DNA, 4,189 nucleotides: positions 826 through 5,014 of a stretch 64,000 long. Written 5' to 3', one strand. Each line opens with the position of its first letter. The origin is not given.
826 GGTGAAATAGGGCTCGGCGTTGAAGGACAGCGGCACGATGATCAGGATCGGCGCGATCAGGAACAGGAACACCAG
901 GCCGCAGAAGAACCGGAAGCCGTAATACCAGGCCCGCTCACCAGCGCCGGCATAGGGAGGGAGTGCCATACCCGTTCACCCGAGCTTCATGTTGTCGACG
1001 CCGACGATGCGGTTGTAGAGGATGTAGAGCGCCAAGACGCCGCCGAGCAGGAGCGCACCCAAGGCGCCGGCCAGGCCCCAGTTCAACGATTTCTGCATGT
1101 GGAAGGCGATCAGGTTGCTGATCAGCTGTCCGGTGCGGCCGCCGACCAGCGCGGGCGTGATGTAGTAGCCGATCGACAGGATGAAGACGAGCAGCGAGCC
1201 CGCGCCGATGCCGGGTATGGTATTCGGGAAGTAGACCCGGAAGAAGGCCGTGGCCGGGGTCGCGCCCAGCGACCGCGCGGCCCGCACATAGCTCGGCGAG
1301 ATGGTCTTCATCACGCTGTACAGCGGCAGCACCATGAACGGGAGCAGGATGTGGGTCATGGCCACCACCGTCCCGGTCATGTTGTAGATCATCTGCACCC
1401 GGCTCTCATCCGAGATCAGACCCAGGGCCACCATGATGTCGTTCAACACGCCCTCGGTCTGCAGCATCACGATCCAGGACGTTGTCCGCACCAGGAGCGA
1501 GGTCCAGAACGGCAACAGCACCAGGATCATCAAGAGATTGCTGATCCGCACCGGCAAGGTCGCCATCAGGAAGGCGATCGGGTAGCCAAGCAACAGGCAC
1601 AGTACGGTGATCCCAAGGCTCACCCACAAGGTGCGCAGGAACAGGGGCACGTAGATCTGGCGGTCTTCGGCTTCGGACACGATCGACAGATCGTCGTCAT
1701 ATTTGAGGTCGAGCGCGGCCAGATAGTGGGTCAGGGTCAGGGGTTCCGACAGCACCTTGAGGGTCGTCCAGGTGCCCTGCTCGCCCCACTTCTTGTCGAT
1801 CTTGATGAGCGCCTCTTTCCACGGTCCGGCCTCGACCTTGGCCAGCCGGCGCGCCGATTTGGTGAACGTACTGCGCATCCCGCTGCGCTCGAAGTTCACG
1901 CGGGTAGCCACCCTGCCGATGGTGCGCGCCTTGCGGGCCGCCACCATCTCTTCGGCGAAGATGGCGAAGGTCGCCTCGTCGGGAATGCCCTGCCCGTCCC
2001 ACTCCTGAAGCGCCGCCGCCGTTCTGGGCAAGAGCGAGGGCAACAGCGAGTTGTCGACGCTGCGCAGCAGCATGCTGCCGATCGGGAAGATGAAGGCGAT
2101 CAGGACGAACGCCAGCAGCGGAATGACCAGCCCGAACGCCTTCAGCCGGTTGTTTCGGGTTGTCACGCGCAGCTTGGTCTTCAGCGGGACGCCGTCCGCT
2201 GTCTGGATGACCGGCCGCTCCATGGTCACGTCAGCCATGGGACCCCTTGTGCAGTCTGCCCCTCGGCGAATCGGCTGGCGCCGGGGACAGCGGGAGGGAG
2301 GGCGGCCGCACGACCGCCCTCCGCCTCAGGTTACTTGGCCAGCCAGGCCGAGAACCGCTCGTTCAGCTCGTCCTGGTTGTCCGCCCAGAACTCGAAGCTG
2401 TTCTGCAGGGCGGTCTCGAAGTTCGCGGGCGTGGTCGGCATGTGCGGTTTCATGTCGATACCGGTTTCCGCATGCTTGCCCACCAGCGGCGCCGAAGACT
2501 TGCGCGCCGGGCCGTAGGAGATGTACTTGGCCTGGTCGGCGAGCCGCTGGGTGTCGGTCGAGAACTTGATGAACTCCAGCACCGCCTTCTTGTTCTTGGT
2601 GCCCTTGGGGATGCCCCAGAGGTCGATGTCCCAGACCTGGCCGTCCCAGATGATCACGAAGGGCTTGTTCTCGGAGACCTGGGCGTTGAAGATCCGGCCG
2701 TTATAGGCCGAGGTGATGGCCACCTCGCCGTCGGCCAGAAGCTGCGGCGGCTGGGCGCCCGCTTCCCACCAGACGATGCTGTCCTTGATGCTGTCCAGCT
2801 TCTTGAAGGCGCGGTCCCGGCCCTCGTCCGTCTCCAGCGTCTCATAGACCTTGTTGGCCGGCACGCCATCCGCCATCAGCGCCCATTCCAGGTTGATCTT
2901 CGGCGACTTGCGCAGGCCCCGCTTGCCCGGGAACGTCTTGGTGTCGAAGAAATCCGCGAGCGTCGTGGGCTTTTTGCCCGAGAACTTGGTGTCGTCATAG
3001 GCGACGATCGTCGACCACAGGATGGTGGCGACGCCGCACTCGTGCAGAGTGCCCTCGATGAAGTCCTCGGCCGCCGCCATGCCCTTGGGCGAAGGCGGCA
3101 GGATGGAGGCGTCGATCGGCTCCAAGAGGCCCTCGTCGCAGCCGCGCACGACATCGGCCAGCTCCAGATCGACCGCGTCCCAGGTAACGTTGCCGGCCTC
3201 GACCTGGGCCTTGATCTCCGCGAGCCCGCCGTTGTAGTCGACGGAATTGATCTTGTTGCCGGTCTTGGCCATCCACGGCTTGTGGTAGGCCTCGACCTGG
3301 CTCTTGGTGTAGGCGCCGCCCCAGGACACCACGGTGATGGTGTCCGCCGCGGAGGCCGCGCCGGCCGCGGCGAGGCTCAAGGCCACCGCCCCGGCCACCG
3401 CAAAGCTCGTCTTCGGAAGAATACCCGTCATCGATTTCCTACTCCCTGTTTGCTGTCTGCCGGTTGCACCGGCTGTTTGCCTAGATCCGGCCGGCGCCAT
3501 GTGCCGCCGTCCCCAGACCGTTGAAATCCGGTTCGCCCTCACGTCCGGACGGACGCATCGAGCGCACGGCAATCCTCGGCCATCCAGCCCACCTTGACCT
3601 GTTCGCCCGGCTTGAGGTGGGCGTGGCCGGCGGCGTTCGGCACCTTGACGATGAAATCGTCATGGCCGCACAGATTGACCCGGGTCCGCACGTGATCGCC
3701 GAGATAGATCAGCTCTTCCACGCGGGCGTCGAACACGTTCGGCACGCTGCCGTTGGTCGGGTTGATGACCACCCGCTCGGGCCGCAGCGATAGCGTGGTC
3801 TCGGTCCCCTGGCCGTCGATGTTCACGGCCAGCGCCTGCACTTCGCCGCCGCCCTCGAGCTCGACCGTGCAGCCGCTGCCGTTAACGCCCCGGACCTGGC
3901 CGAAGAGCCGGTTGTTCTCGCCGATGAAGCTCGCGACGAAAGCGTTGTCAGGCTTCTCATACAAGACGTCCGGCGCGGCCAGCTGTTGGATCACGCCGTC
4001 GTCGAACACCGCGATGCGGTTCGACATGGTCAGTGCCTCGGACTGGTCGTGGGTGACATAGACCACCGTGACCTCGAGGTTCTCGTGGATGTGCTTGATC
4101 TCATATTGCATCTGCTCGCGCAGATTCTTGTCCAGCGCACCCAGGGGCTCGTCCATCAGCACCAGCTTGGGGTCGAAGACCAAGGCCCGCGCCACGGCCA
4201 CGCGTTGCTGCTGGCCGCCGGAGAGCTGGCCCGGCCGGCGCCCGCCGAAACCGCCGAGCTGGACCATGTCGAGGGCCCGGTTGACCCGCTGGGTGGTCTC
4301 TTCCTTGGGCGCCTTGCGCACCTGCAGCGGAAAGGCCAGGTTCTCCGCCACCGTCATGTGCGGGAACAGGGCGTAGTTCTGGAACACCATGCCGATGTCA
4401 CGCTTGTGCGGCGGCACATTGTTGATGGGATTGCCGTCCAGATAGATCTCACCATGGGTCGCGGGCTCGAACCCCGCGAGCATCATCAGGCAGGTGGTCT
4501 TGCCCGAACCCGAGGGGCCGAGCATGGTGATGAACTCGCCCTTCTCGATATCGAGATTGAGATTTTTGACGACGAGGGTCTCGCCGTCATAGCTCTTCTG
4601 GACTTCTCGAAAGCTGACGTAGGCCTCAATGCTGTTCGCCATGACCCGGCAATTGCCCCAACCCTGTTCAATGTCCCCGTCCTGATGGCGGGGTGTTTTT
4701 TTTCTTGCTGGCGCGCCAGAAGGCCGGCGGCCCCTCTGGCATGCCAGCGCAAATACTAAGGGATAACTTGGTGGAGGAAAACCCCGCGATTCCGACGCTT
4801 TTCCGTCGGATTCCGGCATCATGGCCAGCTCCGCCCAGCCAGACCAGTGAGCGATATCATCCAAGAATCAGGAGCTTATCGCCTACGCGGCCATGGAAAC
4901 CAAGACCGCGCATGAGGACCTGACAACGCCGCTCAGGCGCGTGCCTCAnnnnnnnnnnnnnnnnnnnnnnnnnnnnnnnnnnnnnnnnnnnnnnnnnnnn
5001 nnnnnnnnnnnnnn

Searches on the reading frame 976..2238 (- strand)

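Call 45: search_protein_families(library=pfam, proteins=[window:976-2238:-], max_evalue=0.00001)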
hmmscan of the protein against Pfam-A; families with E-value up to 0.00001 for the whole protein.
window:976-2238:- (420 aa): 1 family
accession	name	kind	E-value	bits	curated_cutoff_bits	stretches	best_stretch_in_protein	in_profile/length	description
PF00528.27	BPD_transp_1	-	2.1e-11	44.3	26.4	1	218-409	1-176/184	Binding-protein-dependent transport system inner membrane component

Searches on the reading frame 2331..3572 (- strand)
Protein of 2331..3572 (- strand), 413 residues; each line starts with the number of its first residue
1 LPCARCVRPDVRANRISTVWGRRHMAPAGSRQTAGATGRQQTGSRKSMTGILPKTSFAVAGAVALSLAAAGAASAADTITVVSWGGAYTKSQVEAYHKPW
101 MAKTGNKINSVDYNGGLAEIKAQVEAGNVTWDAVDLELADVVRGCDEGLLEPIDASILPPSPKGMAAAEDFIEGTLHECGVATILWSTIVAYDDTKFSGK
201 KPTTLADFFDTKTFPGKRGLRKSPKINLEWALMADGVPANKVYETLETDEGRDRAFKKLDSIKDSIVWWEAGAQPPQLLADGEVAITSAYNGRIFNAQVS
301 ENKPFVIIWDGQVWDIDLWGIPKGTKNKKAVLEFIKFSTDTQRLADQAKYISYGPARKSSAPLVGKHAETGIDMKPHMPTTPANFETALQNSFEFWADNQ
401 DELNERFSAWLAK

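Call 45: search_protein_families(library=pfam, proteins=[window:2331-3572:-], max_evalue=0.00001)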
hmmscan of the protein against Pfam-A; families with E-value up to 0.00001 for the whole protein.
window:2331-3572:- (413 aa): 2 families
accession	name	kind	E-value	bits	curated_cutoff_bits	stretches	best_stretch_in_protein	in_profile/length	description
PF13416.11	SBP_bac_8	-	3.4e-50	171.8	27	1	96-380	2-279/279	Bacterial extracellular solute-binding protein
PF01547.30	SBP_bac_1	-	6.9e-08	33.3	26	1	94-340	15-302/307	Bacterial extracellular solute-binding protein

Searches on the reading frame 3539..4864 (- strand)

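Call 45: search_protein_families(library=pfam, proteins=[window:3539-4864:-], max_evalue=0.00001)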
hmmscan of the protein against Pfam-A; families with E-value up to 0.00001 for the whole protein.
window:3539-4864:- (441 aa): 2 families
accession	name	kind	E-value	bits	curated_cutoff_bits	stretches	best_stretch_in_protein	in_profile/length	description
PF00005.33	ABC_tran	-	7.1e-37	127.5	25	1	99-241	1-136/137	ABC transporter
PF08402.16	TOBE_2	-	2.9e-18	66.2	21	1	358-435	1-76/76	TOBE domain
